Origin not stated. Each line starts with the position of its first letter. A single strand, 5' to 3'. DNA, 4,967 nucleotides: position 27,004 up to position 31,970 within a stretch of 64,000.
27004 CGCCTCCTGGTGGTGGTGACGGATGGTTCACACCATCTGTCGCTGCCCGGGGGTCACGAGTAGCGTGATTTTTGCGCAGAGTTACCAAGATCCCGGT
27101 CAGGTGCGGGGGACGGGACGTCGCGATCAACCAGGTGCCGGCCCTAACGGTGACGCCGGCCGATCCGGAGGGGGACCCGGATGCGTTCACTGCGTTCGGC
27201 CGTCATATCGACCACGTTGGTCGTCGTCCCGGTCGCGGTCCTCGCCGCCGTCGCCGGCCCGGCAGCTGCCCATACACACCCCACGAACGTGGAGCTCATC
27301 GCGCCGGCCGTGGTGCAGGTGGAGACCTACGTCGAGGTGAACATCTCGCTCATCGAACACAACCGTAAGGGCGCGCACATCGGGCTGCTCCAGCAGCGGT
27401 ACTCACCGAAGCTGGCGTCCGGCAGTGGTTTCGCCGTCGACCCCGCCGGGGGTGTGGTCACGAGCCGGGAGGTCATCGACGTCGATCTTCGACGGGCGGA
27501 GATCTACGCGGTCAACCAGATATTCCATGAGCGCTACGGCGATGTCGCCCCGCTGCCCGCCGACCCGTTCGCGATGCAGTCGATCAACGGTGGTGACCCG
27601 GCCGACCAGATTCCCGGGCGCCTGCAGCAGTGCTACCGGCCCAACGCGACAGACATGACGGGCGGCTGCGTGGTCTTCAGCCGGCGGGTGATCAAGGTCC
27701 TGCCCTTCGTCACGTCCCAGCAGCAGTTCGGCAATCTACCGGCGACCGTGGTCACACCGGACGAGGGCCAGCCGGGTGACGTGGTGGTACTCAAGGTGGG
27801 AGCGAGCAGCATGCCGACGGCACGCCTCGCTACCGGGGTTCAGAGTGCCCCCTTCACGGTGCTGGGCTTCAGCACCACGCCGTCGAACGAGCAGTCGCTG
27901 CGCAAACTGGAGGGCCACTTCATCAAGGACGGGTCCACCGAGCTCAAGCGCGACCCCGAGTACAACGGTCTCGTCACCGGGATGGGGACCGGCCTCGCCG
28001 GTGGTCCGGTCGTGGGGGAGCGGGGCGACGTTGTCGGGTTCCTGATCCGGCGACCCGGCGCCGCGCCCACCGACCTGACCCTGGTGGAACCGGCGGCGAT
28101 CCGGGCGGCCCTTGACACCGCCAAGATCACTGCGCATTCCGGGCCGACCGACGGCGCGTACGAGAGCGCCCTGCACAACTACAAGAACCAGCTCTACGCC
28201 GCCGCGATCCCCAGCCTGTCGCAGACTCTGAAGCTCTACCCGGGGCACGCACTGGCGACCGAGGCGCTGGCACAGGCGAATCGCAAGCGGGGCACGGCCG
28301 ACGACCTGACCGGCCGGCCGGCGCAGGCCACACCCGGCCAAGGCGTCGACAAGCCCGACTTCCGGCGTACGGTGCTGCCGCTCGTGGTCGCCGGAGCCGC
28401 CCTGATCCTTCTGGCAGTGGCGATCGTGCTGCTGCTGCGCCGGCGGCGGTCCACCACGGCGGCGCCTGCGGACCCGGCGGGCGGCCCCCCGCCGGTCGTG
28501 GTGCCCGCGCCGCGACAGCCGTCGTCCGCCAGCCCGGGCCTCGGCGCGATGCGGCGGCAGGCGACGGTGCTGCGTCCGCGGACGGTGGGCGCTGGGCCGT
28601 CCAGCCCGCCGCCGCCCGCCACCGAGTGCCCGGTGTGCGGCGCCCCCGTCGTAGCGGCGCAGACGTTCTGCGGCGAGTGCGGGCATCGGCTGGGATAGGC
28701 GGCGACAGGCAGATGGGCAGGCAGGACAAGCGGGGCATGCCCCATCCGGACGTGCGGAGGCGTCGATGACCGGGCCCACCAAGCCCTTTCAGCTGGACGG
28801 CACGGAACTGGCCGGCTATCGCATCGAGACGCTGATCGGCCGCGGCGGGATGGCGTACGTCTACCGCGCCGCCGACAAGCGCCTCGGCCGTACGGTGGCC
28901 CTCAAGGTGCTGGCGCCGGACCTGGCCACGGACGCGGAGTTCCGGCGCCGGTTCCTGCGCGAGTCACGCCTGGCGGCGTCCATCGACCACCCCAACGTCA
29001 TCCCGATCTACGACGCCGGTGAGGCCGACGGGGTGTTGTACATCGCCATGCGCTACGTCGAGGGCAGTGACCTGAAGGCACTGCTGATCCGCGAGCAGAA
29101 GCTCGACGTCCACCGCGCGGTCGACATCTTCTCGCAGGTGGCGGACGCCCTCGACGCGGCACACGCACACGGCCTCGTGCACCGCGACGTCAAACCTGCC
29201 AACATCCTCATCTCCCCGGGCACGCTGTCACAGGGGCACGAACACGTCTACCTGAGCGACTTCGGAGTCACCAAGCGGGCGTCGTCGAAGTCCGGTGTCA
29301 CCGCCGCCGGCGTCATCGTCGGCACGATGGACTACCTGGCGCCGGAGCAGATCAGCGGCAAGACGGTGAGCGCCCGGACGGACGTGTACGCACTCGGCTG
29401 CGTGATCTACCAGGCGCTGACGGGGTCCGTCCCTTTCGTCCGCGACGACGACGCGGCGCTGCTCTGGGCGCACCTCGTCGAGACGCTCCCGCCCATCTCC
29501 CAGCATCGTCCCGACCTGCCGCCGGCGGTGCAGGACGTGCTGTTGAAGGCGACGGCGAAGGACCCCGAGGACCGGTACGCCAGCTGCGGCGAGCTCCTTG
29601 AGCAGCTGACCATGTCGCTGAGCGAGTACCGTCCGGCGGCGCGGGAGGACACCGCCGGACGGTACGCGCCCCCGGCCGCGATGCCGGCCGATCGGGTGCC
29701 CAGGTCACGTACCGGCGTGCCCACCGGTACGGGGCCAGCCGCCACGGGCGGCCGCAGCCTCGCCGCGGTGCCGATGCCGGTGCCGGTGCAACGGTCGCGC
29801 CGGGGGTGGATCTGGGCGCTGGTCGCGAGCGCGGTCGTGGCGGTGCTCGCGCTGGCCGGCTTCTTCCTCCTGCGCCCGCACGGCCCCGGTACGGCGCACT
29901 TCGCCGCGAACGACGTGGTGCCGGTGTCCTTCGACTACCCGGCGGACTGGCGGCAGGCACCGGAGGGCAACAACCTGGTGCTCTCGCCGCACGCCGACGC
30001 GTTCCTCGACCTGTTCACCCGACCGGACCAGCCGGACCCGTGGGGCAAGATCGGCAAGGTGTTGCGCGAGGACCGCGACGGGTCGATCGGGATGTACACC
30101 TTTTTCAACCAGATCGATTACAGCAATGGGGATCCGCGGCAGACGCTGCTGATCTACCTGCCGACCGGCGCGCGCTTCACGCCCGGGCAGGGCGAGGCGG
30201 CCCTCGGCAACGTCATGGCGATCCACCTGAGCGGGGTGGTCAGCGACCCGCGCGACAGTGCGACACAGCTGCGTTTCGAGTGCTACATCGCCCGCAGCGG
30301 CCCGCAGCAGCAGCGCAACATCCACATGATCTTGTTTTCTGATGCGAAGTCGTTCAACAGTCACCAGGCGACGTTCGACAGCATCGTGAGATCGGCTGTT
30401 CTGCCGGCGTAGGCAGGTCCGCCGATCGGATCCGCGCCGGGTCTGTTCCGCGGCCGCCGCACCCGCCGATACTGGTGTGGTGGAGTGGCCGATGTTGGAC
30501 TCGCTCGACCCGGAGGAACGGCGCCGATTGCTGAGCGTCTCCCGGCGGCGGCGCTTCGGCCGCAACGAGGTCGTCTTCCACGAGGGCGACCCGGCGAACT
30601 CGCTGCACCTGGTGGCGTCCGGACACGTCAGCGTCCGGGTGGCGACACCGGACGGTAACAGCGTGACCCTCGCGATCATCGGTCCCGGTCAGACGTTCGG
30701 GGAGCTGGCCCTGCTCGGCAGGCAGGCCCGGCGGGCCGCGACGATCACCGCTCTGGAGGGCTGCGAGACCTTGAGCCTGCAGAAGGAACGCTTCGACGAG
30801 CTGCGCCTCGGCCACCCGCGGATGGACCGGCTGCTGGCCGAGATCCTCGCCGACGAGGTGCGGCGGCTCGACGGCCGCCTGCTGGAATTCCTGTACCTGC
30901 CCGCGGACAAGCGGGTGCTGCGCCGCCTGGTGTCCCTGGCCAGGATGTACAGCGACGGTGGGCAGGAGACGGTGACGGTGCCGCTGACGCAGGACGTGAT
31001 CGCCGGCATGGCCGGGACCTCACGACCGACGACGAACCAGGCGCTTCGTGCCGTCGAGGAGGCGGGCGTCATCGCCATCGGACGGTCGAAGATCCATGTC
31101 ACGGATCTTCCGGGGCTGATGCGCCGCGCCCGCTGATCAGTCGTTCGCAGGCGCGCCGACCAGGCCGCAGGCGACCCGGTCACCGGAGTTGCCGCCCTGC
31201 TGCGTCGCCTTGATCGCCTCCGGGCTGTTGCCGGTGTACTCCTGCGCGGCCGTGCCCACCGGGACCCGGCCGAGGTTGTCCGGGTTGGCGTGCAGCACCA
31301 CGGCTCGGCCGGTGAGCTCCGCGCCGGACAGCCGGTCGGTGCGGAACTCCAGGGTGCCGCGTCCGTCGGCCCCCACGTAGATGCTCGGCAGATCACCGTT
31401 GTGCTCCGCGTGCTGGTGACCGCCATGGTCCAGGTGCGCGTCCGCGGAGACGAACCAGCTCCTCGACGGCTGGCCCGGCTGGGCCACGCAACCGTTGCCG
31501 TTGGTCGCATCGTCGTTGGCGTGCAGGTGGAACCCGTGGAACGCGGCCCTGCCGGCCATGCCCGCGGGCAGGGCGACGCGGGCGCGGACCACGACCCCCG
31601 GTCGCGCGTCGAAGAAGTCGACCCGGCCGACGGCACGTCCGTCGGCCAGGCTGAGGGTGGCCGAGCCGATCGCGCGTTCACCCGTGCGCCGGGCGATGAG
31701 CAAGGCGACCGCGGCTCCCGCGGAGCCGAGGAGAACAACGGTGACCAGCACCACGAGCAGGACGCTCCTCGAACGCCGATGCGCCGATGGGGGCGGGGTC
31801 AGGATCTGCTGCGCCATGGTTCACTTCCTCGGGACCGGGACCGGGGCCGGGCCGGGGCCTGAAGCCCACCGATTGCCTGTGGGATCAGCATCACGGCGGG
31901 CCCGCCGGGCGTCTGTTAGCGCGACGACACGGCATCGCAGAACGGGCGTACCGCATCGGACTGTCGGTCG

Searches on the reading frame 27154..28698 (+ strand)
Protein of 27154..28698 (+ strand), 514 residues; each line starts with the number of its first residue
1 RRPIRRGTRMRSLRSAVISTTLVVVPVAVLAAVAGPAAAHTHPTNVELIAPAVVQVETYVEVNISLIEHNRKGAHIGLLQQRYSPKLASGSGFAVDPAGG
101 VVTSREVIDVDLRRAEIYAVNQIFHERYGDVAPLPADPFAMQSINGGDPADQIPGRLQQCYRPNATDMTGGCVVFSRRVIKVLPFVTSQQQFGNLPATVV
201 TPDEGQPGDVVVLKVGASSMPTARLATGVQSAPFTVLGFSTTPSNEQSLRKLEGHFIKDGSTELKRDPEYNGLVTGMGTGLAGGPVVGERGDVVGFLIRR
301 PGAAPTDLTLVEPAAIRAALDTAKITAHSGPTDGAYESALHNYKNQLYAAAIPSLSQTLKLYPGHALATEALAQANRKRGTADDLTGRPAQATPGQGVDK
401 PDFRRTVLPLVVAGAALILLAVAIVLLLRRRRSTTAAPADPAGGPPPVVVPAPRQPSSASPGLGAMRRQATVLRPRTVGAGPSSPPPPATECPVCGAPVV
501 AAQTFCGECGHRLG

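Call 10: search_protein_families(library=pfam, proteins=[window:27154-28698:+], max_evalue=0.001)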
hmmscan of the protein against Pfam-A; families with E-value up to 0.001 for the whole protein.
window:27154-28698:+ (514 aa): 4 families
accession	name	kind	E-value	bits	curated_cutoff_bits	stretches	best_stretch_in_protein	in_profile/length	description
PF13365.12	Trypsin_2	-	6.3e-06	27.4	27.6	0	195-295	41-143/144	Trypsin-like peptidase domain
PF13248.11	Zn_ribbon_3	-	0.00015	21.6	27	1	490-513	3-26/26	zinc-ribbon domain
PF13240.11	Zn_Ribbon_1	-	0.00019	21.6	25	1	492-513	2-23/23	zinc-ribbon domain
PF24463.1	DUF7577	-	0.00089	19.3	28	0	491-513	4-26/27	Domain of unknown function (DUF7577)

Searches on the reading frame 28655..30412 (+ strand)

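Call 10: search_protein_families(library=pfam, proteins=[window:28655-30412:+], max_evalue=0.001)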
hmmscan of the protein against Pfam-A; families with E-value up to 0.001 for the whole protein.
window:28655-30412:+ (585 aa): 3 families
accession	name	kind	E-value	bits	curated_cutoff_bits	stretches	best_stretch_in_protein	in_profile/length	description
PF00069.31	Pkinase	-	7.1e-50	170.3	31.7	1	55-314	1-257/263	Protein kinase domain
PF07714.23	PK_Tyr_Ser-Thr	-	4.8e-30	105.2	23.1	1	57-308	3-249/258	Protein tyrosine and serine/threonine kinase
PF03109.22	ABC1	-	3.7e-06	26.7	22.9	0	130-215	145-223/244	ABC1 atypical kinase-like domain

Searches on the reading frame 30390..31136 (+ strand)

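Call 10: search_protein_families(library=pfam, proteins=[window:30390-31136:+], max_evalue=0.001)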
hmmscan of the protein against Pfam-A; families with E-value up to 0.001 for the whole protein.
window:30390-31136:+ (248 aa): 2 families
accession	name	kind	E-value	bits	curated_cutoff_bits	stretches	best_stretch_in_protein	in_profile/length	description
PF00027.35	cNMP_binding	-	3.7e-25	88.1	27.5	1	53-138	1-85/89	Cyclic nucleotide-binding domain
PF13545.12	HTH_Crp_2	-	4.5e-15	55.8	27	1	175-245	2-69/70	Crp-like helix-turn-helix domain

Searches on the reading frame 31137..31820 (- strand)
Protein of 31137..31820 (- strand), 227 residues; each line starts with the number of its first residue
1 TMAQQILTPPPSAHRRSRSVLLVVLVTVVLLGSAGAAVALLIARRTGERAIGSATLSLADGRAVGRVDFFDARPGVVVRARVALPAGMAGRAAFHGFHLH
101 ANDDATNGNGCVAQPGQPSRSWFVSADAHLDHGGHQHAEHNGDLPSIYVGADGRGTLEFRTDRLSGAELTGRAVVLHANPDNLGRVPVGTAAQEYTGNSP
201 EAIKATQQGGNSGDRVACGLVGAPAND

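Call 10: search_protein_families(library=pfam, proteins=[window:31137-31820:-], max_evalue=0.001)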
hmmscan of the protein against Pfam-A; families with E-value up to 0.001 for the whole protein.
window:31137-31820:- (227 aa): 1 family
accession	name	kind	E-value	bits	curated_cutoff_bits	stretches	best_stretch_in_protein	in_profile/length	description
PF00080.25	Sod_Cu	-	7.4e-20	72.2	28.9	1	90-220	28-132/133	Copper/zinc superoxide dismutase (SODC)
